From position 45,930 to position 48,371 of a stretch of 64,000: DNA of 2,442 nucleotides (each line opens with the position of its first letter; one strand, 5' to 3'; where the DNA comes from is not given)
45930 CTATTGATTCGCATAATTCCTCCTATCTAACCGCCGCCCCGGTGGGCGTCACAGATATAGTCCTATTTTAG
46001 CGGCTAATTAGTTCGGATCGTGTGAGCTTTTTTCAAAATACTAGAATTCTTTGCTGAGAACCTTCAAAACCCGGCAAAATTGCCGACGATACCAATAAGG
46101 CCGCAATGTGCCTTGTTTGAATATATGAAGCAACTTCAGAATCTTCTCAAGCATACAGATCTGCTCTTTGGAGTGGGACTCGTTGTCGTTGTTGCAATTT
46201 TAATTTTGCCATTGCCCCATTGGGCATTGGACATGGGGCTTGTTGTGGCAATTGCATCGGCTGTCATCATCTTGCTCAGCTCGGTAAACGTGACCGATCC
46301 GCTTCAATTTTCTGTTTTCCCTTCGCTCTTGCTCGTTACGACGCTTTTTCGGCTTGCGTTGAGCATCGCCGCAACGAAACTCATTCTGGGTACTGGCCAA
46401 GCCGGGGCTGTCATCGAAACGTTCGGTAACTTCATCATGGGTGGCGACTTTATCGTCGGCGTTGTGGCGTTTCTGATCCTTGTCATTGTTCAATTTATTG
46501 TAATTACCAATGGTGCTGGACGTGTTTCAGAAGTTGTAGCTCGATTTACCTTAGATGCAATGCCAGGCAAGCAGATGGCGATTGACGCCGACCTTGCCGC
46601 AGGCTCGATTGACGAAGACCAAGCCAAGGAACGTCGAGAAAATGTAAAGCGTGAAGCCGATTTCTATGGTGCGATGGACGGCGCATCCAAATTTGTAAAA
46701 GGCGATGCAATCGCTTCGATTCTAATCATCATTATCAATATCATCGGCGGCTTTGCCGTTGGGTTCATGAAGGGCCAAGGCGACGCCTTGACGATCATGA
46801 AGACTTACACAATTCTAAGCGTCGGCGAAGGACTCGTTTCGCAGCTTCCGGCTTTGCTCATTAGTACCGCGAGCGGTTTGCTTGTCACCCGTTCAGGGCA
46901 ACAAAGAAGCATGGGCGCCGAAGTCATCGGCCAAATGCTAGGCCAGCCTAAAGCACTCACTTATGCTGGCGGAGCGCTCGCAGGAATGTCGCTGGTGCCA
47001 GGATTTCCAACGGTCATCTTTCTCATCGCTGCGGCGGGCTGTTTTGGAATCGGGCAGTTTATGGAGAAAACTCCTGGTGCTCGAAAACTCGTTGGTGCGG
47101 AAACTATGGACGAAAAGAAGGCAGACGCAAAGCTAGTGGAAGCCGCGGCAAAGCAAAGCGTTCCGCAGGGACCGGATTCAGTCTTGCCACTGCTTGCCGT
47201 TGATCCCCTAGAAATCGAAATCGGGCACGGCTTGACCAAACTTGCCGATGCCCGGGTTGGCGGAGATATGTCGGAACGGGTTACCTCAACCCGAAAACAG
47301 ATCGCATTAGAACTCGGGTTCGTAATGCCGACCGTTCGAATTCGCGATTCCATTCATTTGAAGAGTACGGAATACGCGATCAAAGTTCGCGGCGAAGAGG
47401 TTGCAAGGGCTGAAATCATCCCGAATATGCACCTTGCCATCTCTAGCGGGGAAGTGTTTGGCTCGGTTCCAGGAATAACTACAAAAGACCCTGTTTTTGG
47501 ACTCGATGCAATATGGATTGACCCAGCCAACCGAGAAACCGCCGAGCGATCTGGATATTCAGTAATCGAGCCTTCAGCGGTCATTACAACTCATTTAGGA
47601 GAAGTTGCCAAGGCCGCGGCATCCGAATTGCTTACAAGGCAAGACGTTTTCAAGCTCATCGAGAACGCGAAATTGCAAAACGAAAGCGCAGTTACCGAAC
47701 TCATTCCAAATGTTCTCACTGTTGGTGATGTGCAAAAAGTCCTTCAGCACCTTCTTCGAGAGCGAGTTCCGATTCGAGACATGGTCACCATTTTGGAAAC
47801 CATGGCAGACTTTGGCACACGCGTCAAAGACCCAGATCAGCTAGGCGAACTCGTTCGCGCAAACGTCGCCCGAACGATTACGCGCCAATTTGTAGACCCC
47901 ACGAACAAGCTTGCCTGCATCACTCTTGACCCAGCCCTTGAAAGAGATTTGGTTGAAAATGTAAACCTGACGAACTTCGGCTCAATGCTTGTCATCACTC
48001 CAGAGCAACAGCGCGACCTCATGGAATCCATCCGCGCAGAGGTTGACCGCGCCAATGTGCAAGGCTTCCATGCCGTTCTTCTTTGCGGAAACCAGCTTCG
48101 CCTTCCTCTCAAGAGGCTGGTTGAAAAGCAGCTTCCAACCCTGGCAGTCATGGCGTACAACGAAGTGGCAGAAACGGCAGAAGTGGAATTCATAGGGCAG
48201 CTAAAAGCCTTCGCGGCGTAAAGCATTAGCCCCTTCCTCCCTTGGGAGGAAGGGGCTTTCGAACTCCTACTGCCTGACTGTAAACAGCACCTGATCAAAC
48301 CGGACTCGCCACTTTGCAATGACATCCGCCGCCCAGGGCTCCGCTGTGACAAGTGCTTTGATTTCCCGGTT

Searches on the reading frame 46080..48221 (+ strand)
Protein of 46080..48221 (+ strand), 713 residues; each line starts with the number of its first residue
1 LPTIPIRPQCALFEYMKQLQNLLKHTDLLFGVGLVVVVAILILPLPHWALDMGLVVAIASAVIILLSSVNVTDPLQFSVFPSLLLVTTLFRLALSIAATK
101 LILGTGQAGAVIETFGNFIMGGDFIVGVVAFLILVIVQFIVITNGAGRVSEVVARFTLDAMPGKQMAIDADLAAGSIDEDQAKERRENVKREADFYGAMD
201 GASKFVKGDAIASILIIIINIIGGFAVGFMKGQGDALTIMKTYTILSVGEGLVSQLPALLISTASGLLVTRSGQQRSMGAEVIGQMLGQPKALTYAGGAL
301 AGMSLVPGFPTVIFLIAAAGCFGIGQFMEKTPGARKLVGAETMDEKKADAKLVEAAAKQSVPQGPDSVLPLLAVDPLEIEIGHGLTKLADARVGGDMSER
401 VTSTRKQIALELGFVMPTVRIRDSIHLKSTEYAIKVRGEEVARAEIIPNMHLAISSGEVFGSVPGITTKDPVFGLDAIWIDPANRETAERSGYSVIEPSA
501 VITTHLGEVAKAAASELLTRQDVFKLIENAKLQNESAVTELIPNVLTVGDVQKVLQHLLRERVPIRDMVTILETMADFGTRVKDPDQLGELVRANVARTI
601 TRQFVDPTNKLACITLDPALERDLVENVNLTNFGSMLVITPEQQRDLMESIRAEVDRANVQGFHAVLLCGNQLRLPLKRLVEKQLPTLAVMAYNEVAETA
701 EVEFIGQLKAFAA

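Call 65: search_protein_families(library=pfam, proteins=[window:46080-48221:+], max_evalue=0.001)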
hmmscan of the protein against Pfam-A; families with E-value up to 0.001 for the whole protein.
window:46080-48221:+ (713 aa): 1 family
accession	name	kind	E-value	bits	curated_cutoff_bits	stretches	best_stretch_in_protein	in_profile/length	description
PF00771.25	FHIPEP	-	2.1e-245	816.7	29.1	1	37-700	1-656/657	FHIPEP family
